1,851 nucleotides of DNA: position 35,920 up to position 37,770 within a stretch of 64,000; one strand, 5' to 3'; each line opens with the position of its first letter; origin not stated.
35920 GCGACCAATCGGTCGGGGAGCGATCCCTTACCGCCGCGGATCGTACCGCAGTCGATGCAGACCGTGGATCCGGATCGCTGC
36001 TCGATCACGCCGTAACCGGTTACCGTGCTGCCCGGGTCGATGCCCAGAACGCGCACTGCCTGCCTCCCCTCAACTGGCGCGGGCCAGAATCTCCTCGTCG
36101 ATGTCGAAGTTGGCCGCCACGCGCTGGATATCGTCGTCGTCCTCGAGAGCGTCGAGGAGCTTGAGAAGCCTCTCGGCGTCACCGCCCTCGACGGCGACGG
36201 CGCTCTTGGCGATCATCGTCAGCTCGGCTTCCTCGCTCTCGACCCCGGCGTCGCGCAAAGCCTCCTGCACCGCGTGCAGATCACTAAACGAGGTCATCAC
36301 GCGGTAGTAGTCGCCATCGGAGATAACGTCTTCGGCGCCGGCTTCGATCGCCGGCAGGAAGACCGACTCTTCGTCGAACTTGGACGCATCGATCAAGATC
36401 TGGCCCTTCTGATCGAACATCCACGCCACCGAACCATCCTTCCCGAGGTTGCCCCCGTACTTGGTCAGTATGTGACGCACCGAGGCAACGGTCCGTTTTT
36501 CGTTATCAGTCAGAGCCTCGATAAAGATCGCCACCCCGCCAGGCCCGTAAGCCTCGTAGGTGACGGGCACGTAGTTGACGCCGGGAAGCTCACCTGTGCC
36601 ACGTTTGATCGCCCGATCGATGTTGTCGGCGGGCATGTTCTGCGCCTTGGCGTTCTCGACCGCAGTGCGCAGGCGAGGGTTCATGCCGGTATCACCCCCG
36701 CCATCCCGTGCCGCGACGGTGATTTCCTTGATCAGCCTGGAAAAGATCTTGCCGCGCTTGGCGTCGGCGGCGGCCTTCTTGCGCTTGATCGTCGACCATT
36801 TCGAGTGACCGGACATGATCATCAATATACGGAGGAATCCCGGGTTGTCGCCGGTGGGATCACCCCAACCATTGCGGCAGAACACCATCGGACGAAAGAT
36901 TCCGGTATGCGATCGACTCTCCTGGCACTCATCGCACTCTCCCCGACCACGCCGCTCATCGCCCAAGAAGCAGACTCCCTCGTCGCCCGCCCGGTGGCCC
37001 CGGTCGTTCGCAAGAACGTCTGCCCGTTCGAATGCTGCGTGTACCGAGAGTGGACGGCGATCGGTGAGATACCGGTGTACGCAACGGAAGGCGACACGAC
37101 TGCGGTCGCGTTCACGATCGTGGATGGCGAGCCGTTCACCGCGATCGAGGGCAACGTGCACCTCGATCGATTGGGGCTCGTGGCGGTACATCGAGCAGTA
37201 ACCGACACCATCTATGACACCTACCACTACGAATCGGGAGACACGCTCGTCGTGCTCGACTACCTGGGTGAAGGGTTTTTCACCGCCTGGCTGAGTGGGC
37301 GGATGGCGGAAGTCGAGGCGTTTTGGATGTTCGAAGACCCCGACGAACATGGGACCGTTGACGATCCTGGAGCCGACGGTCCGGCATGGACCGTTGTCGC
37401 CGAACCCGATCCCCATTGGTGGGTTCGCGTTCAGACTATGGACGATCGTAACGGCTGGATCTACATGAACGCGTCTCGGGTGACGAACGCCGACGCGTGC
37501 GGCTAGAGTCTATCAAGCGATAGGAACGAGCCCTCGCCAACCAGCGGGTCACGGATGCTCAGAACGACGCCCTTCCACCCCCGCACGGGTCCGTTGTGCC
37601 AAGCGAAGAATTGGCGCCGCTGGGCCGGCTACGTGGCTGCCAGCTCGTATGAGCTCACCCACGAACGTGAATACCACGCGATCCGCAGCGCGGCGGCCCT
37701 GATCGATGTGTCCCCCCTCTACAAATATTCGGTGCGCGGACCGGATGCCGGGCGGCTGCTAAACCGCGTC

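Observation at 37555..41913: GcvT-family folate protein coupled to two PYROXD2/CrtI-like flavoproteins: candidate uncharacterised amine N-demethylase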

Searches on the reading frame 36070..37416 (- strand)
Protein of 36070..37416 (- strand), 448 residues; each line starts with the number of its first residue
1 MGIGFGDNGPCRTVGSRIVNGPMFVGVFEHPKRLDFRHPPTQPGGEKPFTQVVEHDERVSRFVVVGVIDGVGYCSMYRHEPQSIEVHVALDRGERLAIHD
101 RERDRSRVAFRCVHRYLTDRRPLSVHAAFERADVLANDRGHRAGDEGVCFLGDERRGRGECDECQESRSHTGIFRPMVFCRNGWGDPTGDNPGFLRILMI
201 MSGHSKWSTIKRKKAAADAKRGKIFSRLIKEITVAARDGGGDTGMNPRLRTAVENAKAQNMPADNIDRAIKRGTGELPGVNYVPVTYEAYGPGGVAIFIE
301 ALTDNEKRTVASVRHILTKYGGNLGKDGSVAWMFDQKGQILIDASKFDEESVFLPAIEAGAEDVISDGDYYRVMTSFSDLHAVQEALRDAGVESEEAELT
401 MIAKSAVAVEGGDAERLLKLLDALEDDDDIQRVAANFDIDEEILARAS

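Call 11: search_protein_families(library=pfam, proteins=[window:36070-37416:-], max_evalue=0.001)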
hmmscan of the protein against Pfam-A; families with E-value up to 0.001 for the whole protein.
window:36070-37416:- (448 aa): 2 families
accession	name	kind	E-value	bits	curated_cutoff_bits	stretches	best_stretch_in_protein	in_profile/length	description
PF01709.26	Transcrip_reg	-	8.8e-57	191.7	27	1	282-437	1-160/160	TACO1/YebC second and third domain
PF20772.2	TACO1_YebC_N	-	2.6e-34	117.9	36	1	205-276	1-73/73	TACO1/YebC protein N-terminal domain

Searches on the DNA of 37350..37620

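Call 79: search_rna_families(source=window, start=37350, end=37620, threshold=evalue, max_evalue=1)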
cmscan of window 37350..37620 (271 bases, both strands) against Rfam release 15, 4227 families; matches with E-value up to 1: 0.
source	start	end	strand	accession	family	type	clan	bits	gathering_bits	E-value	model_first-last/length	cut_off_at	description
